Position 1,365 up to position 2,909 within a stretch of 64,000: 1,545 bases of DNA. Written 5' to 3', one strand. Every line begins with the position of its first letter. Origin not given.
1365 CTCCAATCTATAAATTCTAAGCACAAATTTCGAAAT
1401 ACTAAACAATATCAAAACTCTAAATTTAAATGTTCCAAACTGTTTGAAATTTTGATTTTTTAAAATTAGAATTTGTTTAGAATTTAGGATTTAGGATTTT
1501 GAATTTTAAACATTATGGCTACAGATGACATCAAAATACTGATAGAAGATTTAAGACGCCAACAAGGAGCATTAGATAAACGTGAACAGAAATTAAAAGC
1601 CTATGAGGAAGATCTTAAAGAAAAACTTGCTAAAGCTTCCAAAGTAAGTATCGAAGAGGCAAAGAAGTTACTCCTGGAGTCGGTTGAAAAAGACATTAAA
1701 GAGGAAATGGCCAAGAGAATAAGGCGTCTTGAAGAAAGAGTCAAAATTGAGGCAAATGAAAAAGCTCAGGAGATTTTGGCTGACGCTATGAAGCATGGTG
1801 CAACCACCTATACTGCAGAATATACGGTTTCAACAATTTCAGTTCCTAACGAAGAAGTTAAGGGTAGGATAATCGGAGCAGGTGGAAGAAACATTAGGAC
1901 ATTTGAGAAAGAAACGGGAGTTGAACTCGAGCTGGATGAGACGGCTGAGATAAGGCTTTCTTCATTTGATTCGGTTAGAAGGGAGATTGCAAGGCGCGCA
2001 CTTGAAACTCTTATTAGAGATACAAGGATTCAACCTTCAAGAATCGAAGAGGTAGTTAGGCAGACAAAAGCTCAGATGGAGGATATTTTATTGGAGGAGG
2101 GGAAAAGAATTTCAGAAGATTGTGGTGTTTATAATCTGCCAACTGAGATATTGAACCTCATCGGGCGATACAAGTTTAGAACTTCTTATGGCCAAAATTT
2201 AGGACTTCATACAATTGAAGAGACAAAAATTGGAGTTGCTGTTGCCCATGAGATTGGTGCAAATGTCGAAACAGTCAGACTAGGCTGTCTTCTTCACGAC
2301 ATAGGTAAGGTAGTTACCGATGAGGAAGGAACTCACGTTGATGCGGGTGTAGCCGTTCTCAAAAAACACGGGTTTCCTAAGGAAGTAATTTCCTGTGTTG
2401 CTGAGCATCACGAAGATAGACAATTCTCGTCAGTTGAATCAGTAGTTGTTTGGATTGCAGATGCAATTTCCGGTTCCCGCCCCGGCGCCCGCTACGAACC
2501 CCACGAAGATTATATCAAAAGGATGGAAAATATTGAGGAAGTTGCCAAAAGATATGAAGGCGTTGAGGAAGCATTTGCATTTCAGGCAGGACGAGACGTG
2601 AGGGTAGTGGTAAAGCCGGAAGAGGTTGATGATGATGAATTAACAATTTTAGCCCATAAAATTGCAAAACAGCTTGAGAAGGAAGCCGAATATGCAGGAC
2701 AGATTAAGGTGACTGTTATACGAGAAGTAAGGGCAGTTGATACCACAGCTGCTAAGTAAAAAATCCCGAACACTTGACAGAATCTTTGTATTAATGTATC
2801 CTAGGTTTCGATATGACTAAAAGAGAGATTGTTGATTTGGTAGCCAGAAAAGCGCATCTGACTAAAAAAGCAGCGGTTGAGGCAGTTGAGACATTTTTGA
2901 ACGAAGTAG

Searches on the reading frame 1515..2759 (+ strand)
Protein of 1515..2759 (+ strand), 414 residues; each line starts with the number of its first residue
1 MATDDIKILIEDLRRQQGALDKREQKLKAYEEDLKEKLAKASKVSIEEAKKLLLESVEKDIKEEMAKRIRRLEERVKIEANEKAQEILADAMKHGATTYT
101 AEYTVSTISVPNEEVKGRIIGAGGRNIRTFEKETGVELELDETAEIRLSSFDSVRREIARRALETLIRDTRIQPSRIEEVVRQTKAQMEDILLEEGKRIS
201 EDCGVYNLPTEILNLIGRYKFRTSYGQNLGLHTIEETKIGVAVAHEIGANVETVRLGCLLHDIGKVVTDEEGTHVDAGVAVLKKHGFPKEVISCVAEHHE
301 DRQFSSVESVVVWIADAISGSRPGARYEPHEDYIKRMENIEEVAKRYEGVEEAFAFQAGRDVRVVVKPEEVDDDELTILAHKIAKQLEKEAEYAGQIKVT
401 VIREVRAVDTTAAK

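Call 79: find_encoding_contigs(protein=window:1515-2759:+, flank=10000, max_places=2)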
Protein window:1515-2759:+ (414 aa): 21 contigs read that carry it; 2 places shown.
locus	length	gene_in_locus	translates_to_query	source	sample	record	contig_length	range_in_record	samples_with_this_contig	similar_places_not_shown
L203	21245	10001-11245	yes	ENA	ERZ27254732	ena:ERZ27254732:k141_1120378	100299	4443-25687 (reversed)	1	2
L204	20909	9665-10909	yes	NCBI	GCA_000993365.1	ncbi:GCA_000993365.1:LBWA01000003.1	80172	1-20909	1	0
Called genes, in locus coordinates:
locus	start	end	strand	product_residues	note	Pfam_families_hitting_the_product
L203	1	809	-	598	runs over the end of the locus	PF08439:Peptidase_M3_N, PF01432:Peptidase_M3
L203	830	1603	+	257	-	PF02535:Zip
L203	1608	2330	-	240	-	PF01925:TauE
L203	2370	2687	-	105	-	PF13560:HTH_31, PF01381:HTH_3, PF12844:HTH_19, PF13443:HTH_26 (weak)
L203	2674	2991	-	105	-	PF05973:Gp49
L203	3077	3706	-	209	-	PF00156:Pribosyltran (weak)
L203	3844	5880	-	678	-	PF01368:DHH (weak), PF00391:PEP-utilizers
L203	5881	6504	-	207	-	PF00657:Lipase_GDSL, PF13472:Lipase_GDSL_2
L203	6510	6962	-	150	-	-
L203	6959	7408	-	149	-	-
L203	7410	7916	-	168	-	PF00293:NUDIX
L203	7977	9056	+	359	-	PF00154:RecA_N, PF06745:ATPase (weak), PF08423:Rad51, PF27531:MT3502_N, PF02283:CobU (weak), PF21096:RecA_C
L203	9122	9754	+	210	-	PF27462:RecX_N, PF21982:RecX_HTH1 (faint), PF02631:RecX_HTH2, PF21981:RecX_HTH3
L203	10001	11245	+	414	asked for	PF12072:RNase_Y_N, PF00013:KH_1 (weak), PF01966:HD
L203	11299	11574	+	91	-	PF00216:Bac_DNA_binding, PF18291:HU-HIG (weak), PF18175:HU-CCDC81_bac_2 (weak)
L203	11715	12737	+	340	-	PF00005:ABC_tran, PF13304:AAA_21 (weak)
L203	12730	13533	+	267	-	PF06182:ABC2_membrane_6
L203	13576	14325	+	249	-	PF06182:ABC2_membrane_6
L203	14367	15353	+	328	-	PF01594:AI-2E_transport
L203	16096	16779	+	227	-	PF05552:MS_channel_1st_1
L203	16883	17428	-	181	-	PF00300:His_Phos_1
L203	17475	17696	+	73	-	-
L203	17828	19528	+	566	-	PF05157:MshEN, PF00437:T2SSE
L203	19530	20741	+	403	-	PF28597:T2SSF_N, PF00482:T2SSF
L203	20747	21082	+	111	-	-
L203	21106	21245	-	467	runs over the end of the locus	-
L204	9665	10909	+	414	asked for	PF12072:RNase_Y_N, PF00013:KH_1 (weak), PF01966:HD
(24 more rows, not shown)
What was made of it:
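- The genome encodes RecA and RecX (L203, call 79).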
